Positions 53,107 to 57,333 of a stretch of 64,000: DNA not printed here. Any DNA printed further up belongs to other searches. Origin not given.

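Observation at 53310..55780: ~820-residue intrinsically disordered region with repeated hydrophobic-Pro-x-Trp short linear motifs inside a cytoplasmic zinc-ribbon protein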

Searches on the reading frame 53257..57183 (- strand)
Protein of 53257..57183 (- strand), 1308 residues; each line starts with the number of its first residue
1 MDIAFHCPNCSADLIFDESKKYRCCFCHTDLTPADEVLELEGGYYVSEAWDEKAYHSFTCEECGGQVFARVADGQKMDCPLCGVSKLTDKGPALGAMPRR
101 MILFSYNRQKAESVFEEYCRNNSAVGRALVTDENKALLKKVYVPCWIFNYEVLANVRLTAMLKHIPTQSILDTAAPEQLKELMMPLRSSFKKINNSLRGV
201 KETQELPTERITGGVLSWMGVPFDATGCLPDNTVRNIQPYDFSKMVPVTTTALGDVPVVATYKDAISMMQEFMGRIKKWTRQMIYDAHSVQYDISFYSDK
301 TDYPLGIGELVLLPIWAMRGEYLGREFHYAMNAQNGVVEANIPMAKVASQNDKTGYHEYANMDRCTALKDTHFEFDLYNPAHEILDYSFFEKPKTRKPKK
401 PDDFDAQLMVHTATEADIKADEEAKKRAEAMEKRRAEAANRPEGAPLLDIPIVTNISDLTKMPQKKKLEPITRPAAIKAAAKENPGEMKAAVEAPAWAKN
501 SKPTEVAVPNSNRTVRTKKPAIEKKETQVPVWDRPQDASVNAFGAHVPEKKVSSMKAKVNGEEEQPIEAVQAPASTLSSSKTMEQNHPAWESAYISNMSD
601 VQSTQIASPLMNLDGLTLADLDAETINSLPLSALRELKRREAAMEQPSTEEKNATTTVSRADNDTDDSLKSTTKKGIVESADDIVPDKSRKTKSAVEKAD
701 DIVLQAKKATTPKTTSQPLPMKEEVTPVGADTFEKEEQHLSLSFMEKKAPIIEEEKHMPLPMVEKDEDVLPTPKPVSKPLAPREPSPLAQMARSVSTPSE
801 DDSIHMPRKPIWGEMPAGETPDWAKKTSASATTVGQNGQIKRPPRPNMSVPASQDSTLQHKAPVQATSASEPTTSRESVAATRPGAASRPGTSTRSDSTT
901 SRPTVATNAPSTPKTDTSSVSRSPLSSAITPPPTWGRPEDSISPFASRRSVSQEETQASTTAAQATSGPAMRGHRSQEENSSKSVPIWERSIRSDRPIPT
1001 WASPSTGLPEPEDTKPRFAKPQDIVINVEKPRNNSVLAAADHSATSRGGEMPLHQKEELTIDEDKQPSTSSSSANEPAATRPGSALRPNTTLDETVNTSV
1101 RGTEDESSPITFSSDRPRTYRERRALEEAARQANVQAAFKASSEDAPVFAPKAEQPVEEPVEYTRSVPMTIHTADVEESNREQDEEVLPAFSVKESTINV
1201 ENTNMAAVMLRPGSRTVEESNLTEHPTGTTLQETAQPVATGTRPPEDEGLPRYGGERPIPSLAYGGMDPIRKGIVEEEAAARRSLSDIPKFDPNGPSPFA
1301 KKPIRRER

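Call 4: search_protein_families(library=pfam, proteins=[window:53257-57183:-], max_evalue=0.1)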
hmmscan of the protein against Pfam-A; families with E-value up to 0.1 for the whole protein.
window:53257-57183:- (1308 aa): 1 family
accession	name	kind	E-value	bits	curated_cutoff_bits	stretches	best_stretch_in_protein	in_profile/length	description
PF12647.12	RNHCP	-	8.2e-05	22.9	24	1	57-95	3-42/90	RNHCP domain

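Call 5: find_homologous_proteins(query=window:53257-57183:-)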
Query window:53257-57183:- (1308 aa): 30 proteins with E <= 0.001 among 8000 candidates.
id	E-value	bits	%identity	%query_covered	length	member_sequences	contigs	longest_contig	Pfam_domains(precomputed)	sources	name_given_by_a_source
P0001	0.0e+0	2899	99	100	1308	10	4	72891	PF12647.13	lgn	-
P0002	8.9e-193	662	49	45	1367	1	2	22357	-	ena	-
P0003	4.8e-189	649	52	41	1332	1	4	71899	-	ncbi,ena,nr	ncbi:MAG: hypothetical protein J6Y08_11225 [Clostridiales bacterium]|nr:hypothetical protein [Clostr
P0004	1.1e-188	648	49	41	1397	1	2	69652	-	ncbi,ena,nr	ncbi:MAG: hypothetical protein J5752_11295 [Clostridiales bacterium]|nr:hypothetical protein [Clostr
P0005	7.8e-186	639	50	41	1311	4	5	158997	-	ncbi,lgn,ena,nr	ncbi:MAG: hypothetical protein IKG93_02465 [Clostridiales bacterium]|nr:hypothetical protein [Clostr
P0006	1.2e-179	618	49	41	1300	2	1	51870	-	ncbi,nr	ncbi:MAG: hypothetical protein J5379_01960 [Clostridiales bacterium]|nr:hypothetical protein [Clostr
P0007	1.5e-178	615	47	43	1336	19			-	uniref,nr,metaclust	uniref:Zinc finger domain protein, LSD1 subclass n=1 Tax=uncultured bacterium Contig1757 TaxID=13935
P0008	3.9e-177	610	48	41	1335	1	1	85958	-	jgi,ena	-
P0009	1.7e-174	601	45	42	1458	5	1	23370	-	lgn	-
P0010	4.0e-173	597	45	47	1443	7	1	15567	-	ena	-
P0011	9.1e-173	595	50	41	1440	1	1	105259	-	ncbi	-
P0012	9.5e-173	595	30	7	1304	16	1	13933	-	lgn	-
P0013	5.5e-172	593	48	40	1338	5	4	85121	-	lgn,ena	-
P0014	1.2e-171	592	47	41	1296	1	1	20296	-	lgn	-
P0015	1.6e-171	591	-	-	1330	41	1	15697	-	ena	-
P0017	6.4e-171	589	34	99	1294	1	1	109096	-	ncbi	-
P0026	8.0e-161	556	47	44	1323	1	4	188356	-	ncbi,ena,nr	ncbi:MAG: hypothetical protein J6Y58_02520 [Clostridiales bacterium]|nr:hypothetical protein [Clostr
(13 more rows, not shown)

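Call 18: search_protein_families(library=ncbifam, proteins=[window:53257-57183:-], max_evalue=0.01)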
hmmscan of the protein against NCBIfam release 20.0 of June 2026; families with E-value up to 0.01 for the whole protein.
window:53257-57183:- (1308 aa): 1 family
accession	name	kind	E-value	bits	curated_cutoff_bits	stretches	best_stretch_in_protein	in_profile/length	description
TIGR02605.1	CxxC_CxxC_SSSS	subfamily_domain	0.0099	15.9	31.3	1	57-86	5-36/52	FmdB family zinc ribbon protein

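Call 20: find_encoding_contigs(protein=P0005, flank=8000, max_places=2)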
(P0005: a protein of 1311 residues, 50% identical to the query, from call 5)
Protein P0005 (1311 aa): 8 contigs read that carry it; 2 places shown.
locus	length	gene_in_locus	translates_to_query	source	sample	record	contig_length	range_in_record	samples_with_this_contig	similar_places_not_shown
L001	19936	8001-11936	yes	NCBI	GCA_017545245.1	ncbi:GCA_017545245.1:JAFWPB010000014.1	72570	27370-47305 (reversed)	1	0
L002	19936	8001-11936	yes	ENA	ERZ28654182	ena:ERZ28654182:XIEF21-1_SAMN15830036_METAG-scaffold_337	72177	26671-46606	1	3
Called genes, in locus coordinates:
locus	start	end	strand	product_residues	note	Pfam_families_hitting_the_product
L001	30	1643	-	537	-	PF00009:GTP_EFTU, PF22042:EF-G_D2, PF03144:GTP_EFTU_D2, PF16658:RF3_C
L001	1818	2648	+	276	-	PF01936:NYN, PF12872:OST-HTH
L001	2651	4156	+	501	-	PF02446:Glyco_hydro_77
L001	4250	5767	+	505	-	PF00370:FGGY_N, PF02782:FGGY_C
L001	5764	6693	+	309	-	PF03547:Mem_trans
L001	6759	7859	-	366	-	PF13302:Acetyltransf_3, PF00583:Acetyltransf_1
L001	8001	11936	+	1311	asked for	-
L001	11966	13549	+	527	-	-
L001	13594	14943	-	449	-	PF00232:Glyco_hydro_1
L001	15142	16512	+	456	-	PF13439:Glyco_transf_4, PF13579:Glyco_trans_4_4, PF00534:Glycos_transf_1, PF13692:Glyco_trans_1_4, PF13524:Glyco_trans_1_2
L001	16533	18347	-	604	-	PF00563:EAL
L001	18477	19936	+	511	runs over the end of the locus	PF13396:PLDc_N (weak), PF13091:PLDc_2, PF00614:PLDc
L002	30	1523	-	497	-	PF00009:GTP_EFTU, PF22042:EF-G_D2, PF03144:GTP_EFTU_D2, PF16658:RF3_C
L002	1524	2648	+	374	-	PF01936:NYN, PF12872:OST-HTH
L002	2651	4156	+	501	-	PF02446:Glyco_hydro_77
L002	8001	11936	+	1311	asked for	-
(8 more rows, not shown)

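Call 21: find_encoding_contigs(protein=P0026, flank=8000, max_places=2)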
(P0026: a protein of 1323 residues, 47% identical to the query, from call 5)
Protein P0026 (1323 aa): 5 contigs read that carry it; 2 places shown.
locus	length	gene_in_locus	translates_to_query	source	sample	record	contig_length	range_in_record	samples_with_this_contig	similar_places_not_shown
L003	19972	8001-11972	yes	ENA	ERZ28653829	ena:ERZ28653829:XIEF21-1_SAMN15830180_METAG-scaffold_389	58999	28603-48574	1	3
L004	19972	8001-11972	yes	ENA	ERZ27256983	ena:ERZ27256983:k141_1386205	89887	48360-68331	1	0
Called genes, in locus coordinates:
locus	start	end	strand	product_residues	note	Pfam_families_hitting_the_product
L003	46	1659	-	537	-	PF00009:GTP_EFTU, PF22042:EF-G_D2, PF03144:GTP_EFTU_D2, PF16658:RF3_C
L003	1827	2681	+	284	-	PF01936:NYN, PF12872:OST-HTH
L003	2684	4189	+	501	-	PF02446:Glyco_hydro_77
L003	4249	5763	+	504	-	PF00370:FGGY_N, PF02782:FGGY_C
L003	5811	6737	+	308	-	PF03547:Mem_trans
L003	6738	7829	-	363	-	PF13302:Acetyltransf_3, PF00583:Acetyltransf_1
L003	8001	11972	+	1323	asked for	-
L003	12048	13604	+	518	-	-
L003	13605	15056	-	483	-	PF00232:Glyco_hydro_1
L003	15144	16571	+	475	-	PF13439:Glyco_transf_4, PF13579:Glyco_trans_4_4, PF00534:Glycos_transf_1, PF13692:Glyco_trans_1_4, PF13524:Glyco_trans_1_2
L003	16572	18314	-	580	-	PF25323:6TM_PilS (weak), PF00990:GGDEF (weak), PF00563:EAL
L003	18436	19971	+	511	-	PF13396:PLDc_N (weak), PF13091:PLDc_2, PF00614:PLDc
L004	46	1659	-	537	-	PF00009:GTP_EFTU, PF22042:EF-G_D2, PF03144:GTP_EFTU_D2, PF16658:RF3_C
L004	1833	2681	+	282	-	PF01936:NYN, PF12872:OST-HTH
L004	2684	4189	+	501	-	PF02446:Glyco_hydro_77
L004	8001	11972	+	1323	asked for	-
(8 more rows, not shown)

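Call 31: search_protein_families(library=padloc, proteins=[window:53257-57183:-], max_evalue=0.01)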
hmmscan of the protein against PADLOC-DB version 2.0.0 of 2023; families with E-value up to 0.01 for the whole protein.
window:53257-57183:- (1308 aa): 0 families

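Call 32: search_protein_families(library=phrogs, proteins=[window:53257-57183:-], max_evalue=0.01)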
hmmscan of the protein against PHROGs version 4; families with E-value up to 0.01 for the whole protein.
window:53257-57183:- (1308 aa): 1 family
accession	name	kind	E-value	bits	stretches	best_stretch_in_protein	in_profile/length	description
phrog_4875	-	unknown function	0.0032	18.6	0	3-32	11-41/77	-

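Call 41: find_related_loci(query=A1, collection=genome_contigs, flank=6000)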
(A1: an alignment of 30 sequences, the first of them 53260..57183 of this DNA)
Query A1 (1308 aa) in genome_contigs; peptide patterns used: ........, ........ (x = any residue, [..] = any of these).
393 stretches matched a pattern; 26 encode a relative of the query (tblastn E <= 1e-3); 25 distinct loci.
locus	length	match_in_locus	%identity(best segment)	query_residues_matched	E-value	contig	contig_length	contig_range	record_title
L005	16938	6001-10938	34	1-1301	0e+0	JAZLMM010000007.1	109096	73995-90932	MAG: Oscillospiraceae bacterium isolate T1900044955_TA20190009.MAGScoT_cleanbin_000001 SGB_3808_k141_502188, whole genom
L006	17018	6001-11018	52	1-1305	2e-179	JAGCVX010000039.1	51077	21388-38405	MAG: Clostridiales bacterium isolate RGIG10171 Yak_Rumen-4__c2215897, whole genome shotgun sequence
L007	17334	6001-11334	50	1-1299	5e-172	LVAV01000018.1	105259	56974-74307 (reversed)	MAG: Clostridiales bacterium Firm_16 _contig_14972, whole genome shotgun sequence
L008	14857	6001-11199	49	1-1301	1e-168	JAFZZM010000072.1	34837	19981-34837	MAG: Clostridiales bacterium isolate RGIG8239 Water_buffalos_Rumen-5__c2442896, whole genome shotgun sequence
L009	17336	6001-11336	45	1-1301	3e-167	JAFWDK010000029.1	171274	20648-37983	MAG: Clostridiales bacterium isolate RGIG5638 Sheep_Duodenum-3__c592520, whole genome shotgun sequence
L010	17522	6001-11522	50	1-1301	7e-166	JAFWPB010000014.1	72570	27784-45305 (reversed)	MAG: Clostridiales bacterium isolate RGIG5941 Sheep_Omasum-1__c183937, whole genome shotgun sequence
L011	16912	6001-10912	49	1-1120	2e-165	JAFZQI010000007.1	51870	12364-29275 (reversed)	MAG: Clostridiales bacterium isolate RGIG8001 Water_buffalos_Rumen-1__c103800, whole genome shotgun sequence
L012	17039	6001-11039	49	1-1299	1e-163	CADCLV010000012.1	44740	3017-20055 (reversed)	MAG: Ruminococcaceae bacterium isolate RUG14762 genome assembly, contig: RUG14762_asm_12, whole genome shotgun sequence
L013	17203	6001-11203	48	1-1145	1e-161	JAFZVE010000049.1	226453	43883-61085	MAG: Clostridiales bacterium isolate RGIG8127 Water_buffalos_Rumen-3__c1142783, whole genome shotgun sequence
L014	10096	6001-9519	50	1-1044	9e-162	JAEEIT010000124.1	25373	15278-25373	MAG: Clostridia bacterium isolate Tb.RUG.152 k141_6933172_flag=1_multi=43.1083_len=25373, whole genome shotgun sequence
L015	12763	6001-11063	49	1-1299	3e-163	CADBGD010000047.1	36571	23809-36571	MAG: Ruminococcaceae bacterium isolate RUG13936 genome assembly, contig: RUG13936_asm_47, whole genome shotgun sequence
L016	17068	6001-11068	48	1-519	4e-160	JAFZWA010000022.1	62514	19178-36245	MAG: Clostridiales bacterium isolate RGIG8149 Water_buffalos_Rumen-3__c464597, whole genome shotgun sequence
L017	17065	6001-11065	48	1-537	3e-159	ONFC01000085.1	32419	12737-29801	uncultured Clostridiales bacterium isolate RUG251 genome assembly, contig: scaffold_5960, whole genome shotgun sequence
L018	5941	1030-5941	50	1-1037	2e-161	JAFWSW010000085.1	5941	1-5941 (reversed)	MAG: Clostridiales bacterium isolate RGIG6040 Sheep_Omasum-4__c375586, whole genome shotgun sequence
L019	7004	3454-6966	49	1-1120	7e-160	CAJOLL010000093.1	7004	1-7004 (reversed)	uncultured Clostridia bacterium isolate Reindeer_1_mag_36 genome assembly, contig: scaffold_17921, whole genome shotgun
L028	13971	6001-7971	24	1-1308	7e-26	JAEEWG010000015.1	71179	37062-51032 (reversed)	MAG: Clostridia bacterium isolate Tb.RUG.474 NODE_1115_length_71179_cov_3.041364, whole genome shotgun sequence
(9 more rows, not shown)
